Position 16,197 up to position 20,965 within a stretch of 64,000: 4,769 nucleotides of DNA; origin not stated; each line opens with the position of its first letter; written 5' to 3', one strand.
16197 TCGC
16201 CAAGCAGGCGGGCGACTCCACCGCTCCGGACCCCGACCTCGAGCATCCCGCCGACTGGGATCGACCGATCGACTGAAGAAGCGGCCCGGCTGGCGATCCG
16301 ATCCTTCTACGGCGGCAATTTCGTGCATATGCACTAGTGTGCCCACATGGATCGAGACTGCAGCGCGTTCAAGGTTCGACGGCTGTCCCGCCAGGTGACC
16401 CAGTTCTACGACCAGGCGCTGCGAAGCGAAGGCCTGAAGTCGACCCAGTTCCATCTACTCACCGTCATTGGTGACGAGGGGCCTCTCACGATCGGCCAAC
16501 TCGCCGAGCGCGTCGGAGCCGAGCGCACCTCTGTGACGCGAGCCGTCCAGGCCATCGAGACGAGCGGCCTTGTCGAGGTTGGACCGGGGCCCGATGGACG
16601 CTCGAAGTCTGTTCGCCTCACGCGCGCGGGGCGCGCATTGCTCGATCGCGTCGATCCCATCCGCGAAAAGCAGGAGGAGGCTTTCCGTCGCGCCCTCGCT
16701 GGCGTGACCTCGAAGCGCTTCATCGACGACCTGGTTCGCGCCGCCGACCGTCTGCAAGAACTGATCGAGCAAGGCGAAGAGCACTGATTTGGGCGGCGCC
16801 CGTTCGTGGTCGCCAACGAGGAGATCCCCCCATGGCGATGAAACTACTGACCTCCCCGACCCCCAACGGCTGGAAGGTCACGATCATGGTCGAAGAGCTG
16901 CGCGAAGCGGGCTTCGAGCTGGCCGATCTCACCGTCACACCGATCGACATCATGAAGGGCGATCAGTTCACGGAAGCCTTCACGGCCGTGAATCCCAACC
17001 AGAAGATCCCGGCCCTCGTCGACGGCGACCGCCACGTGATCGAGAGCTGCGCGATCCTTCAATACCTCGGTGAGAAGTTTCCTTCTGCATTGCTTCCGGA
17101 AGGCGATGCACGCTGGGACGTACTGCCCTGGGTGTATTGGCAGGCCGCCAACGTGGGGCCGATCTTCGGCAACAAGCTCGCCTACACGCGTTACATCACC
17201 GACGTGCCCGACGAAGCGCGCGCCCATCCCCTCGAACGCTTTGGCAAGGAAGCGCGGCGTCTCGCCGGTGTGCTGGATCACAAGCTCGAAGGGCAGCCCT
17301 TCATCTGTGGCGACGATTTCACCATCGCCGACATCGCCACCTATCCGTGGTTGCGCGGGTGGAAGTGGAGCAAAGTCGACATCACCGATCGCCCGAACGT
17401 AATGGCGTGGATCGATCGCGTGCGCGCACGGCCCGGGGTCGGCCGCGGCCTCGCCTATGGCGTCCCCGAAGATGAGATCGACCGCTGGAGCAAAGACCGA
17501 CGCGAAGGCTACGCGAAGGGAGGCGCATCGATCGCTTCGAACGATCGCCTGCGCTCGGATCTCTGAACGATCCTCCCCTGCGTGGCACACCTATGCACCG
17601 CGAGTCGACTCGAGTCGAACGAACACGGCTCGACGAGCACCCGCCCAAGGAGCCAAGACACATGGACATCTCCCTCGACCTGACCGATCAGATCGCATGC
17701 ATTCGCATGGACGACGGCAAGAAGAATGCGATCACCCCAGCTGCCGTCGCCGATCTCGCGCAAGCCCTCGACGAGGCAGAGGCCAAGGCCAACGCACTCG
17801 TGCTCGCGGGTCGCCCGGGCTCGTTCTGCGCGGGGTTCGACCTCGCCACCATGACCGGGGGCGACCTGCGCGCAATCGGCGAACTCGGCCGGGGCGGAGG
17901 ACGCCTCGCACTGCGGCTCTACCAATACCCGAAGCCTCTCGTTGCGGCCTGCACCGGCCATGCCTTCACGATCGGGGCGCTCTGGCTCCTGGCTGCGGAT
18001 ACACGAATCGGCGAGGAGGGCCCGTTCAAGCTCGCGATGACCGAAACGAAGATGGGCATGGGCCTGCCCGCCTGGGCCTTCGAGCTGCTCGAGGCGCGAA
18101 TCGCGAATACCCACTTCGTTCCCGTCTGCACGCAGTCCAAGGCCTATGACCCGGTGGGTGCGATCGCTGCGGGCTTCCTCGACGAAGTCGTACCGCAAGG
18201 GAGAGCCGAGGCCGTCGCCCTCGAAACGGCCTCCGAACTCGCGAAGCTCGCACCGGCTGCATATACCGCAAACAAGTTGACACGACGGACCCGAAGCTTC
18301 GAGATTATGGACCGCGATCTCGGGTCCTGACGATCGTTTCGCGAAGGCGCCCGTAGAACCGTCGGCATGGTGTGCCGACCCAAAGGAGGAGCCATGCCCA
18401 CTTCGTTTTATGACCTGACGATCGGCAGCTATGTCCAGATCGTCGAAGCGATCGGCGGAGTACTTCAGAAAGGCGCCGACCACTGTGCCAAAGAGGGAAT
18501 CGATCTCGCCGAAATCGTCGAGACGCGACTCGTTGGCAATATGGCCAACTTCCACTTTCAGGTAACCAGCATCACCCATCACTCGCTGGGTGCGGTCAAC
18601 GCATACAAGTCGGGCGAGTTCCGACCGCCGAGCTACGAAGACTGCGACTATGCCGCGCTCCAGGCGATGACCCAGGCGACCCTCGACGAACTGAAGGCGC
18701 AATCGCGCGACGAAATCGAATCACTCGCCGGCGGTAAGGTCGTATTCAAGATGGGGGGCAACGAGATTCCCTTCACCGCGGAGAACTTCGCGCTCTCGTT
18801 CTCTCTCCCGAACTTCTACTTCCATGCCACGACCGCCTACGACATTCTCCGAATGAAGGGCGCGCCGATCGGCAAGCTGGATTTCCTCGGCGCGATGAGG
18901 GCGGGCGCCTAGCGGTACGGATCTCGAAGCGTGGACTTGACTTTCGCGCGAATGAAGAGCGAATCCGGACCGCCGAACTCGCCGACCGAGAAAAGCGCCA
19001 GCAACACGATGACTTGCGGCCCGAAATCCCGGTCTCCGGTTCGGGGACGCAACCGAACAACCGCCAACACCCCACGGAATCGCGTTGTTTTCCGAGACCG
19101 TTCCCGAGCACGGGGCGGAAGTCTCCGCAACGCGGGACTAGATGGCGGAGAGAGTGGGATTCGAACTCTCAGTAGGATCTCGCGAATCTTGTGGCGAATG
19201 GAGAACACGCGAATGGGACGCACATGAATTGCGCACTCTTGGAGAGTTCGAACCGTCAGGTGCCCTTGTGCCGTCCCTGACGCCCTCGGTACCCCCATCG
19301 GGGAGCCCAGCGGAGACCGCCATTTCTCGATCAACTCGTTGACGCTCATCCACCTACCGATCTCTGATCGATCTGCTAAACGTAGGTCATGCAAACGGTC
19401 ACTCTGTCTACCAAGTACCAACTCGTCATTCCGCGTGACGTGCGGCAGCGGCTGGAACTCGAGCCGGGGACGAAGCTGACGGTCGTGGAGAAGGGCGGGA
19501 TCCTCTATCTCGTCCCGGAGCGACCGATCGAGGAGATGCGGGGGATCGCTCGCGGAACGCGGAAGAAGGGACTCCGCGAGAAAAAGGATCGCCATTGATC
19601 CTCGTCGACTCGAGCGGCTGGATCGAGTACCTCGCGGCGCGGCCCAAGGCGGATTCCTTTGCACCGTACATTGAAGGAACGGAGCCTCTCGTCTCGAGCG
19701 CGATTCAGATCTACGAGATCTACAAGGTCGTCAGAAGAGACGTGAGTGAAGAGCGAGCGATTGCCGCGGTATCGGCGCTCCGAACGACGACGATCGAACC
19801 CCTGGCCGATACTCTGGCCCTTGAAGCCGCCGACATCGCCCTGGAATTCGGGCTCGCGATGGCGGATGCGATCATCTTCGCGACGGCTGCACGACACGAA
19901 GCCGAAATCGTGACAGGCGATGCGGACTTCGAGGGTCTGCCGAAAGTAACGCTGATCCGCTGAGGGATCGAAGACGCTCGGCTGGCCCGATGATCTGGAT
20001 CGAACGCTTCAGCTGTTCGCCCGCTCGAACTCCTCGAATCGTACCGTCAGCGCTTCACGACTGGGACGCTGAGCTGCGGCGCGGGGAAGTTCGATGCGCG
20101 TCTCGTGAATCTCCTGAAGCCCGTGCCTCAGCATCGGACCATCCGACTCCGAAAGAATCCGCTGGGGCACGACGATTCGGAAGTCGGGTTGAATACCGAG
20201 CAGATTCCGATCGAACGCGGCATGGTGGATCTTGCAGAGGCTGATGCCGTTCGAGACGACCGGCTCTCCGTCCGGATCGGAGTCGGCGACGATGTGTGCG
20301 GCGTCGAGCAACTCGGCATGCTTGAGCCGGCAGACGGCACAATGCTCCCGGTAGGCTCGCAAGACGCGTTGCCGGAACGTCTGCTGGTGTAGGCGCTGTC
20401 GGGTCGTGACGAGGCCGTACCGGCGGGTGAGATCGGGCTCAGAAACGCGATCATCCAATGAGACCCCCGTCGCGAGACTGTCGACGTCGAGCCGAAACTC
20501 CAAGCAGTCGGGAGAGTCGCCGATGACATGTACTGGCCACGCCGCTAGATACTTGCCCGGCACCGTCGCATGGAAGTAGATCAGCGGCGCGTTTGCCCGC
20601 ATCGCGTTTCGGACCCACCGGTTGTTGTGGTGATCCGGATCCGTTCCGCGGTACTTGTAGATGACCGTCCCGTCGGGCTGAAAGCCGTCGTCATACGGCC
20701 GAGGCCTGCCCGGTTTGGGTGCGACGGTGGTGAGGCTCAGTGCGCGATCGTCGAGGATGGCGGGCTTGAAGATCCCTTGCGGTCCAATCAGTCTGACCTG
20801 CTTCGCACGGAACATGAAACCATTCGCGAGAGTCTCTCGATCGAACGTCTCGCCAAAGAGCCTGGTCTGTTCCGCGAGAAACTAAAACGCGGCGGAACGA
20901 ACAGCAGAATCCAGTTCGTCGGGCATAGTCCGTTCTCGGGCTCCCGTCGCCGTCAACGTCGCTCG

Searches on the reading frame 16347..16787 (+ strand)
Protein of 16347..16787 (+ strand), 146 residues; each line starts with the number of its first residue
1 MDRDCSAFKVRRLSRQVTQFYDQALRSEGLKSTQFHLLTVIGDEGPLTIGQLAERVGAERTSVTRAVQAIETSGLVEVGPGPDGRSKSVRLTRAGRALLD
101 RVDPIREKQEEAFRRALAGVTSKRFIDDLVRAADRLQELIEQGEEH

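Call 22: search_protein_families(library=pfam, proteins=[window:16347-16787:+], max_evalue=0.01)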
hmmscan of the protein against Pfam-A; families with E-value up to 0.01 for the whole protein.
window:16347-16787:+ (146 aa): 15 families
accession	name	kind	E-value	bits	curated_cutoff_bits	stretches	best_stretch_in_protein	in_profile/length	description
PF12802.13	MarR_2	-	9.1e-12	45.4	27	1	29-85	2-60/61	MarR family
PF01047.28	MarR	-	1e-10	41.7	24.6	1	31-82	2-53/59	MarR family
PF25212.1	HVO_A0114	-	1.6e-07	31.4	27.6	1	19-90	9-78/84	HVO_A0114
PF25213.1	HVO_A0261_N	-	4.7e-07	30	35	1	44-110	22-82/86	HVO_A0261 N-terminal domain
PF13412.12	HTH_24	-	1.2e-05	25.2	21.9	1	32-77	3-48/48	Winged helix-turn-helix DNA-binding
PF13463.12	HTH_27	-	3e-05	24.7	22.2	1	31-95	2-68/68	Winged helix DNA-binding domain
PF01978.25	TrmB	-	8.7e-05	22.7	25.6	1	29-81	5-57/68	Sugar-specific transcriptional regulator TrmB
PF09339.16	HTH_IclR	-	0.00023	21.3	22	1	37-77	8-49/52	IclR helix-turn-helix domain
PF13545.12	HTH_Crp_2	-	0.00025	21.4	27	1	46-78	22-55/70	Crp-like helix-turn-helix domain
PF00392.27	GntR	-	0.00039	20.4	27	1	46-81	23-59/64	Bacterial regulatory proteins, gntR family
PF02082.26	Rrf2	-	0.00069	20.2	30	1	40-85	17-62/132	Iron-dependent Transcriptional regulator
PF08279.18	HTH_11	-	0.0018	18.6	25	1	34-75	2-45/55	HTH domain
PF13551.12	HTH_29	-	0.0024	18.4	28.1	1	44-93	10-60/64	Winged helix-turn helix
PF21863.2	HTH_67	-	0.0025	17.9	27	1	24-136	162-261/268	Helix-turn-helix family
PF13814.12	Replic_Relax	-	0.0029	18.2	25.3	1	38-142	1-111/191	Replication-relaxation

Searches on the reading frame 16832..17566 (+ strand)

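Call 22: search_protein_families(library=pfam, proteins=[window:16832-17566:+], max_evalue=0.01)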
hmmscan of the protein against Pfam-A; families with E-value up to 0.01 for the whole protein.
window:16832-17566:+ (244 aa): 7 families
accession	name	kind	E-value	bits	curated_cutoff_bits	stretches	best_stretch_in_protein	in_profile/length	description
PF00043.30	GST_C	-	8.8e-11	42.3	20.7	1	139-201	29-93/93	Glutathione S-transferase, C-terminal domain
PF02798.26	GST_N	-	5.1e-10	40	20.9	1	1-80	1-75/76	Glutathione S-transferase, N-terminal domain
PF13417.12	GST_N_3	-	2.7e-09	37.7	22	1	30-84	19-72/75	Glutathione S-transferase, N-terminal domain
PF13410.11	GST_C_2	-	2e-08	34.6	24.9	1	134-196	4-69/69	Glutathione S-transferase, C-terminal domain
PF13409.12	GST_N_2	-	5.4e-08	33.8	25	1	12-81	4-69/70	Glutathione S-transferase, N-terminal domain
PF14497.11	GST_C_3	-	3.3e-07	30.9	21.6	1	137-203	27-97/104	Glutathione S-transferase, C-terminal domain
PF22041.1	GST_C_7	-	0.0053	17.1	27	1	127-178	57-109/140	Glutathione S-transferase, C-terminal domain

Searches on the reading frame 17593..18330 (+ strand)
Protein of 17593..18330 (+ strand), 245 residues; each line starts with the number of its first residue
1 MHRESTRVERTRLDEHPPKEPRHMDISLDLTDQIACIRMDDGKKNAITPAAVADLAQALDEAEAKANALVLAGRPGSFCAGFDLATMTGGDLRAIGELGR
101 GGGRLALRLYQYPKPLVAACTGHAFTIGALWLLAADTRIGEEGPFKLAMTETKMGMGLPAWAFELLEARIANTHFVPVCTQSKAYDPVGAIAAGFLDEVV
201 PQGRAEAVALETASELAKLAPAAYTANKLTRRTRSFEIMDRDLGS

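Call 22: search_protein_families(library=pfam, proteins=[window:17593-18330:+], max_evalue=0.01)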
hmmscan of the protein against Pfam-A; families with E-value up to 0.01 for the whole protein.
window:17593-18330:+ (245 aa): 2 families
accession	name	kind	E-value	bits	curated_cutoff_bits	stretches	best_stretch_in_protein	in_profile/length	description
PF00378.25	ECH_1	-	1.3e-28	100.4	27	1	32-228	4-202/251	Enoyl-CoA hydratase/isomerase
PF16113.10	ECH_2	-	2.6e-09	37.5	27.2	1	43-210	11-182/335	Enoyl-CoA hydratase/isomerase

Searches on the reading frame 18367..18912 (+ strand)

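Call 22: search_protein_families(library=pfam, proteins=[window:18367-18912:+], max_evalue=0.01)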
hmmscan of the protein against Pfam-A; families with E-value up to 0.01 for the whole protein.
window:18367-18912:+ (181 aa): 1 family
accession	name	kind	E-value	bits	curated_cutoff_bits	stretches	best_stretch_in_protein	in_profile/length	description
PF09351.15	DUF1993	-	1e-40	139.8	23.4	1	14-174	1-161/161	Domain of unknown function (DUF1993)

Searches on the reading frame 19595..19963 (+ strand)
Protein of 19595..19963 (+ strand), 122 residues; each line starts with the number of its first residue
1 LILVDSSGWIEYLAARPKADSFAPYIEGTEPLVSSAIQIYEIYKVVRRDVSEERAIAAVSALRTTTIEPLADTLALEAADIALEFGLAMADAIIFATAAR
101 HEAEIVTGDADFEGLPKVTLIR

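Call 83: search_protein_families(library=pfam, proteins=[window:19595-19963:+], max_evalue=0.001)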
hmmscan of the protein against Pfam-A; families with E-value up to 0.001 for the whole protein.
window:19595-19963:+ (122 aa): 1 family
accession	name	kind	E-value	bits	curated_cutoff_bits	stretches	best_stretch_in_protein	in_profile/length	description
PF01850.27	PIN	-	5.3e-18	66.2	23.6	1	2-115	1-117/120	PIN domain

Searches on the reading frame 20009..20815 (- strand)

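Call 22: search_protein_families(library=pfam, proteins=[window:20009-20815:-], max_evalue=0.01)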
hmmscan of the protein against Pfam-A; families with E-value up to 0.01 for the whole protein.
window:20009-20815:- (268 aa): 1 family
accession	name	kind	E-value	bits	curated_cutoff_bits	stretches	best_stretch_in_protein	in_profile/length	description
PF13391.12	HNH_2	-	2.2e-10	40.6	21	1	159-208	1-65/66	HNH endonuclease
